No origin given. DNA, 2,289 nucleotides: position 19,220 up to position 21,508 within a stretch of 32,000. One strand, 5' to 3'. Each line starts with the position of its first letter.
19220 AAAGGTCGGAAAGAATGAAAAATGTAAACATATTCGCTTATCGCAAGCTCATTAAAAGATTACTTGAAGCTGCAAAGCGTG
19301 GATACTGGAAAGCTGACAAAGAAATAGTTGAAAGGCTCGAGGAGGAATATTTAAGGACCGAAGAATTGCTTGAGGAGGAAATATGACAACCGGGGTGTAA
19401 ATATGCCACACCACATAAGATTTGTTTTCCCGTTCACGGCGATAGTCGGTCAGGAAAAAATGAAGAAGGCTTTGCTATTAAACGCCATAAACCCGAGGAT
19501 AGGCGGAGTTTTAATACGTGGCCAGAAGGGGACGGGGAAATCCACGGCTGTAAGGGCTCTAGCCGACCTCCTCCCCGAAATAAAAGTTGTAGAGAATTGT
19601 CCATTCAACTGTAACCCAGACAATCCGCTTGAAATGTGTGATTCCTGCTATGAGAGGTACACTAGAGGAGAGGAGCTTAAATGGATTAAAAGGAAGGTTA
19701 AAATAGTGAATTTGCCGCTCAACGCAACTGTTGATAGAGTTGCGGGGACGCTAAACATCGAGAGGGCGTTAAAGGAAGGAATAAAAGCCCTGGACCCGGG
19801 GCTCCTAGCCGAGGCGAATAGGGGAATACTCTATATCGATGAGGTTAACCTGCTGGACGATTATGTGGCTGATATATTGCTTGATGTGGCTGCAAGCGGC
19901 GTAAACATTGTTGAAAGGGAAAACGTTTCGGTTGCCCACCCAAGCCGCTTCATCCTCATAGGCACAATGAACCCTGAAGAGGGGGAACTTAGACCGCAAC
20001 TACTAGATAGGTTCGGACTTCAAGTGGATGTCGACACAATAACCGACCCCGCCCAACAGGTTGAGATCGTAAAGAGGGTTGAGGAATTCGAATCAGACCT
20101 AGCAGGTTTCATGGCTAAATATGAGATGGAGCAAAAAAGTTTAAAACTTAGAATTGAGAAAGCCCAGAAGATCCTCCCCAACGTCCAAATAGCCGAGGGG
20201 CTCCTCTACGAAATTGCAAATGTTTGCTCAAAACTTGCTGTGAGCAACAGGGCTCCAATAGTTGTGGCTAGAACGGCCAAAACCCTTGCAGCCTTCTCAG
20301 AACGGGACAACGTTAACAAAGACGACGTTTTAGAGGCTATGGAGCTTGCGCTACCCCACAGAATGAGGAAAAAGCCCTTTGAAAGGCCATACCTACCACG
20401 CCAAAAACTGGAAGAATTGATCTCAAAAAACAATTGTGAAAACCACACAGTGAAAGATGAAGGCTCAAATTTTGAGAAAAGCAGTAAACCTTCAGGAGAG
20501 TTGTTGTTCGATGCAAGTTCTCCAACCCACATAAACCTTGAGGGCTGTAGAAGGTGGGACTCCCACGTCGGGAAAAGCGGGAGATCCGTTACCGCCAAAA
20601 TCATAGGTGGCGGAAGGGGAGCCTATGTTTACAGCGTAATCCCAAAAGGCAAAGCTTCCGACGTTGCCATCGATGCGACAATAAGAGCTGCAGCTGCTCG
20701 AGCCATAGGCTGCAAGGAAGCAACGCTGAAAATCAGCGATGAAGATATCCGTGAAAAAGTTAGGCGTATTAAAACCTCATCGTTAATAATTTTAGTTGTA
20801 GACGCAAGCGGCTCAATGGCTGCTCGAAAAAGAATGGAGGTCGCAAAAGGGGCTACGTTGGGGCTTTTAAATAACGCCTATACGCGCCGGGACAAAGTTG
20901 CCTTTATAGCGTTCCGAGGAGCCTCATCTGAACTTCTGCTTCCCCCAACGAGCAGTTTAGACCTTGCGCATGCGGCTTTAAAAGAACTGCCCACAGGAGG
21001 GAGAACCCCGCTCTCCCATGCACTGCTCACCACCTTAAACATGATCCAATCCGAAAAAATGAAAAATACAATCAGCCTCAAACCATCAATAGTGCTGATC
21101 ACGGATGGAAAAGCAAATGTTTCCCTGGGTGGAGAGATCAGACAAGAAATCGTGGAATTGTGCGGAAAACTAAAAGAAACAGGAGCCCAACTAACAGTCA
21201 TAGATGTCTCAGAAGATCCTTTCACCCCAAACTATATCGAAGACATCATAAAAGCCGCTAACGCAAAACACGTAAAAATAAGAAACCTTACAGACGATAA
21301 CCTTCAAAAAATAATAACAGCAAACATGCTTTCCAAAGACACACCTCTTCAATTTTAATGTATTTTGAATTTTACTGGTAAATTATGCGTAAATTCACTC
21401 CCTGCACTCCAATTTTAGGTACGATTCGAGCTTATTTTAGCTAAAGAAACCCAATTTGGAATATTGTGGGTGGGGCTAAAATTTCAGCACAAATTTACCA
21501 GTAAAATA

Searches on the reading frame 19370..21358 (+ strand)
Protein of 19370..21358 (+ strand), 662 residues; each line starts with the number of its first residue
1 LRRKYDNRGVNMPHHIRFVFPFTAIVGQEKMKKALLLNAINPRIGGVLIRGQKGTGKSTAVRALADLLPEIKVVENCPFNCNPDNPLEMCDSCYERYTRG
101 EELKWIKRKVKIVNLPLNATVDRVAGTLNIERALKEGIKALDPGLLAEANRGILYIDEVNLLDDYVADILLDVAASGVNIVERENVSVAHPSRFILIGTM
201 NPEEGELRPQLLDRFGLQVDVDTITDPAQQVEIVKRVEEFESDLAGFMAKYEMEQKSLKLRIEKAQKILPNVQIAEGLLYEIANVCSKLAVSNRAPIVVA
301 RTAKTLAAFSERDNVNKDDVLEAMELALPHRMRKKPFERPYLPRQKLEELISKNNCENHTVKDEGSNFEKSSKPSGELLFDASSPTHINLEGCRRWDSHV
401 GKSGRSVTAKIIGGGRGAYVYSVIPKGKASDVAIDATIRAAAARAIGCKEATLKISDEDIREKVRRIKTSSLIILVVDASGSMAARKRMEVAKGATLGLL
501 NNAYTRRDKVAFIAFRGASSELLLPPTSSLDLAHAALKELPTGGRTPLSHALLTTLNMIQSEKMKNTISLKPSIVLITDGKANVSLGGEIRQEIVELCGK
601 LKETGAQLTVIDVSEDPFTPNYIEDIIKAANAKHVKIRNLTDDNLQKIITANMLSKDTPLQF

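Call 13: search_protein_families(library=pfam, proteins=[window:19370-21358:+], max_evalue=0.01)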
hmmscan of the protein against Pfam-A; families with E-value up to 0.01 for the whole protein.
window:19370-21358:+ (662 aa): 15 families
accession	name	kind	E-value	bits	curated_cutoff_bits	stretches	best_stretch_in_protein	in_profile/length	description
PF17863.7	AAA_lid_2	-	4.8e-17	61.9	22.7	1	281-349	3-73/74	AAA lid domain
PF13519.12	VWA_2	-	6.8e-14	52.8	27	1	473-581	1-107/107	von Willebrand factor type A domain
PF01078.27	Mg_chelatase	-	8.1e-13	48.7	20.3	2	133-202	89-158/207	Magnesium chelatase, subunit ChlI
PF07728.20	AAA_5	-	1.6e-09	38.3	22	1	106-215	23-139/139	AAA domain (dynein-related subfamily)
PF00092.34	VWA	-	3.7e-09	37.5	23.8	1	473-648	2-171/174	von Willebrand factor type A domain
PF13191.12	AAA_16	-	7.2e-05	23.8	32.6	1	28-109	5-85/167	AAA ATPase domain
PF00004.35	AAA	-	0.00021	22.2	21.2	0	47-126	1-38/131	ATPase family associated with various cellular activities (AAA)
PF13401.12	AAA_22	-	0.00021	22.1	27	1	47-173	8-104/130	AAA domain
PF00158.32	Sigma54_activat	-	0.00044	20.4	20.2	0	141-173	84-116/168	Sigma-54 interaction domain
PF05762.20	VWA_CoxE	-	0.00092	19.1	26.4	1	461-622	48-196/222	VWA domain containing CoxE-like protein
PF00493.29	MCM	-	0.001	18.7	23.3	0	127-207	98-178/224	MCM P-loop domain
PF13335.12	Mg_chelatase_C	-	0.0021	19.1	26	1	282-325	49-92/94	Magnesium chelatase, subunit ChlI C-terminal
PF20030.5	bpMoxR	-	0.0024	17.4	27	0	125-227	74-172/205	MoxR domain in the MoxR-vWA-beta-propeller ternary systems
PF05673.19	DUF815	-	0.008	15.8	23.8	0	22-66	27-75/249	Protein of unknown function (DUF815)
PF13555.12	AAA_29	-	0.0084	16.3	27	0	45-68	22-46/61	P-loop containing region of AAA domain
